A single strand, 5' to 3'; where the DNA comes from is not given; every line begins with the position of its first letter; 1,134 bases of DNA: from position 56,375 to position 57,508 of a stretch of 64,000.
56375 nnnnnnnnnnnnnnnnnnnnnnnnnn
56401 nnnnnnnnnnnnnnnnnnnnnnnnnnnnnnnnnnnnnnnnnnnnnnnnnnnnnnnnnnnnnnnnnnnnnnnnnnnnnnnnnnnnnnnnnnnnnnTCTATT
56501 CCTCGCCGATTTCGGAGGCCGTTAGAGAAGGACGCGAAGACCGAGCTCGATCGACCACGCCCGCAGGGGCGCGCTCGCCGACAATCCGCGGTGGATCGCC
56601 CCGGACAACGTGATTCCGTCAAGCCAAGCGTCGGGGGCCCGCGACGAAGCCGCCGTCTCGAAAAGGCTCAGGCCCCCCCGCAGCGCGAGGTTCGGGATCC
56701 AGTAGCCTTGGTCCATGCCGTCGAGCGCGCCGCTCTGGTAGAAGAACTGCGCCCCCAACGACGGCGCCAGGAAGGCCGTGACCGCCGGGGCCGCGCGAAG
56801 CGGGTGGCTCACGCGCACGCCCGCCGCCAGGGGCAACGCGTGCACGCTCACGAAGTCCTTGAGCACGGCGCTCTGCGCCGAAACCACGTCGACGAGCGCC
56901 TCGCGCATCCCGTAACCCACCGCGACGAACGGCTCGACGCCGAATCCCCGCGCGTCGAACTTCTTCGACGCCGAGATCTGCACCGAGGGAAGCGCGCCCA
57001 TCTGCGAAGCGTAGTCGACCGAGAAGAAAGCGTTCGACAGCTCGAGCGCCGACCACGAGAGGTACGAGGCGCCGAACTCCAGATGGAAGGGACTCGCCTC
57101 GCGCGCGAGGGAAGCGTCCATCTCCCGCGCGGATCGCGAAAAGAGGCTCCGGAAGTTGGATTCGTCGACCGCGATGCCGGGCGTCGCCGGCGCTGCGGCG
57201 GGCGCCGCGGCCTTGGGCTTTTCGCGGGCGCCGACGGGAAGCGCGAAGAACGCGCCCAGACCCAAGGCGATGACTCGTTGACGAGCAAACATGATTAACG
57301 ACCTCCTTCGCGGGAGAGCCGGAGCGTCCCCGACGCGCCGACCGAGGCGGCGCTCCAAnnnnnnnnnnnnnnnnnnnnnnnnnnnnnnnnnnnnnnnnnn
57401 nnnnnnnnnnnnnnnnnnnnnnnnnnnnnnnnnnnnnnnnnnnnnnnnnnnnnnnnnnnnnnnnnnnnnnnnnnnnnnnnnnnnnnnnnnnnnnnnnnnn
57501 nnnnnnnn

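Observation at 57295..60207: Family of tandemly duplicated secreted proteins sharing a ~130-aa module (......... ... GEW(F/Y)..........)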

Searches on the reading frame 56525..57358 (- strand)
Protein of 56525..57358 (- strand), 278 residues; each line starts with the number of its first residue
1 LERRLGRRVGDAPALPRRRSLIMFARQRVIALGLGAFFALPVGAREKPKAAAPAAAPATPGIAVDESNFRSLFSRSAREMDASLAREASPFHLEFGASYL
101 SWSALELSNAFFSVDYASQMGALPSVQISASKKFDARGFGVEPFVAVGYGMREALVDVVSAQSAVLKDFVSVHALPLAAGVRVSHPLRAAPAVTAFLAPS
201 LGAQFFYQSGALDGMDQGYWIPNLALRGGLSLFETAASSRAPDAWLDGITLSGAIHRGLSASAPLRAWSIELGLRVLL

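Call 5: search_protein_families(library=pfam, proteins=[window:56525-57358:-], max_evalue=1)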
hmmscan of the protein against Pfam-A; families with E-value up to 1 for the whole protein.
window:56525-57358:- (278 aa): 1 family
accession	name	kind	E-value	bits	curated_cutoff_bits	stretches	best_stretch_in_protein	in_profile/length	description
PF17037.10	CBP_BcsO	-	0.81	9.9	27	0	41-79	143-179/201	Cellulose biosynthesis protein BcsO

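Call 27: search_protein_families(library=ncbifam, proteins=[window:56525-57292:-], max_evalue=0.1)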
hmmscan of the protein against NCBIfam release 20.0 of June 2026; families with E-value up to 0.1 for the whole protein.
window:56525-57292:- (256 aa): 0 families

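Call 45: find_homologous_proteins(query=window:56525-57292:-, max_evalue=0.001)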
Query window:56525-57292:- (256 aa): 3 proteins with E <= 0.001 among 8000 candidates.
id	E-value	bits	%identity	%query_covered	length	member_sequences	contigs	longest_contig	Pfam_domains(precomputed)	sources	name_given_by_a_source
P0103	6.9e-157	538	100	100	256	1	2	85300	-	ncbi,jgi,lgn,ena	-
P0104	3.4e-77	277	53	100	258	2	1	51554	-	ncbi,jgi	jgi:hypothetical protein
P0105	4.7e-66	241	48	93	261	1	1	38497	-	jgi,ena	-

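Call 58: find_homologous_proteins(query=A4, max_evalue=0.001)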
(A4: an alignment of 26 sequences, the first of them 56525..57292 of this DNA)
Query A4 (26 sequences) (256 aa, profile of the alignment): 7 proteins with E <= 0.001 among 8000 candidates.
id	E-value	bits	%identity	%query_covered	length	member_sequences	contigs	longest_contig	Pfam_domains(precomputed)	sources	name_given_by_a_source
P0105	5.1e-74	267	48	93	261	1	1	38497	-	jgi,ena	-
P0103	4.5e-71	257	100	100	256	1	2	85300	-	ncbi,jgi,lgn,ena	-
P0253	9.9e-64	233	23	58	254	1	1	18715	-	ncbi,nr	ncbi:MAG: hypothetical protein NT027_08225 [Proteobacteria bacterium]|nr:hypothetical protein [Pseud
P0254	1.3e-55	206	31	65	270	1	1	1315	-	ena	-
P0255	1.3e-55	206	30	89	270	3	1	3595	-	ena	-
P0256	9.6e-54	200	26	91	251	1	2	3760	-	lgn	-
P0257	8.0e-52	194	23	98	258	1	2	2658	-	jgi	-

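Call 61: search_solved_structures(query=A4, max_evalue=10)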
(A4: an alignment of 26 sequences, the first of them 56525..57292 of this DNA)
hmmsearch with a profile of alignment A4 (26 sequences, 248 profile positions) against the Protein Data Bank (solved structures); distinct sequences matched with E-value up to 10: 3.
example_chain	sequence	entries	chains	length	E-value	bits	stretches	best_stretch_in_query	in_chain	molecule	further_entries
7wme_A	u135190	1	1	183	0.33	13.2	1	66-115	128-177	Structure-specific endonuclease subunit SLX1 homolog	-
8eoj_B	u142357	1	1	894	0.72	12.1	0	92-160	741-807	Microsomal triglyceride transfer protein large subunit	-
6i7s_G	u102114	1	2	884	0.72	12.1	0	92-160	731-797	Microsomal triglyceride transfer protein large subunit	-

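Call 66: predict_structure(alignment_id=A6)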
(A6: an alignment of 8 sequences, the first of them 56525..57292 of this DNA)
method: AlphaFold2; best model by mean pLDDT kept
length: 256 residues; sequences in the alignment: 8
mean_pLDDT: 79.5   pTM: 0.67
mean pLDDT of the five models: 79.5, 78.9, 78.7, 78.0, 77.2
residues with pLDDT >= 90: 142; 70-90: 45; 50-70: 25; < 50: 44
segments of 3 or more residues with pLDDT < 50: 1-42
pLDDT, mean of each block of 10 residues (from residue 1): 37 40 32 38 55 58 62 95 91 91 95 89 97 93 93 97 90 97 93 91 97 75 89 93 94 91
secondary structure, 60 per line:
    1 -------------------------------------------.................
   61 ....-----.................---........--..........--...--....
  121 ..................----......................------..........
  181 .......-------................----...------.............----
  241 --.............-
elements in order: H44-64 E70-86 E90-93 H94-97 E100-109 E112-114 E117-138 E143-164 E171-187 E195-210 E224-236 E243-255

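Call 68: fold_search(model_id=the predicted structure, library=pdb)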
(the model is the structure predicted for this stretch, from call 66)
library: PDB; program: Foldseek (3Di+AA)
matches with E <= 10: 1034; with E <= 0.001: 48
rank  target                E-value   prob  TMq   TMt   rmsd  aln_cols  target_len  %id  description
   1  1qj9                  2.5e-06  1.00  0.42  0.64   4.8       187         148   11  CRYSTAL STRUCTURE OF THE OUTER MEMBRANE PROTEIN OMPX FROM ESCHERICHIA COLI (released 1999-10-06)
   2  1p4t                  3.7e-06  1.00  0.42  0.65   6.2       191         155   14  Crystal structure of Neisserial surface protein A (NspA) (released 2003-07-22)
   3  3qrc_A                3.9e-06  1.00  0.38  0.56   6.1       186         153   11  The crystal structure of Ail, the attachment invasion locus protein of Yersinia pestis, in complex with the heparin an (released 2011-11-23)
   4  3qrc_B                3.9e-06  1.00  0.38  0.56   6.6       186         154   12  The crystal structure of Ail, the attachment invasion locus protein of Yersinia pestis, in complex with the heparin an (released 2011-11-23)
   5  9fzc_A                4.4e-06  1.00  0.49  0.69   5.1       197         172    6  Structure of OmpA-short in complex with nanobody Nb01 (released 2024-07-17)
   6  9a2m_MODEL_1_A        4.9e-06  1.00  0.45  0.34   5.7       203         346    7  Model of E. coli OmpA by in-cell photo-crosslinking MS and deep learning (released 2023-02-24)
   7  2x56                  7.2e-06  1.00  0.41  0.39  10.3       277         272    5  Yersinia Pestis Plasminogen Activator Pla (Native) (released 2010-07-28)
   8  9nh2_A                1.2e-05  1.00  0.52  0.58   5.7       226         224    7  In situ cryo-EM structure of porin III of the Legionella Dot/Icm T4SS machine (released 2025-09-17)
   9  3qra                  1.3e-05  1.00  0.40  0.61   6.3       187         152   12  The crystal structure of Ail, the attachment invasion locus protein of Yersinia pestis (released 2011-11-23)
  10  2x55                  1.8e-05  1.00  0.41  0.39  10.3       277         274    5  Yersinia Pestis Plasminogen Activator Pla (Native) (released 2010-07-28)
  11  2m06_MODEL_1_A        1.8e-05  1.00  0.37  0.56   7.1       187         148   12  NMR structure of OmpX in phopspholipid nanodiscs (released 2012-12-12)
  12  9nh1_A                2.3e-05  1.00  0.43  0.43   7.8       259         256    9  In situ cryo-EM structure of porin I of the Legionella Dot/Icm T4SS machine (released 2025-09-17)
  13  9nh1_B                3.7e-05  1.00  0.39  0.38   8.4       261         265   10  In situ cryo-EM structure of porin I of the Legionella Dot/Icm T4SS machine (released 2025-09-17)
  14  9nh1_C                4.1e-05  1.00  0.36  0.36   8.4       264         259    8  In situ cryo-EM structure of porin I of the Legionella Dot/Icm T4SS machine (released 2025-09-17)
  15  7xw0_A                6.0e-05  1.00  0.40  0.39   7.4       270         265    7  Crystal structure of pOmpT (released 2023-05-31)
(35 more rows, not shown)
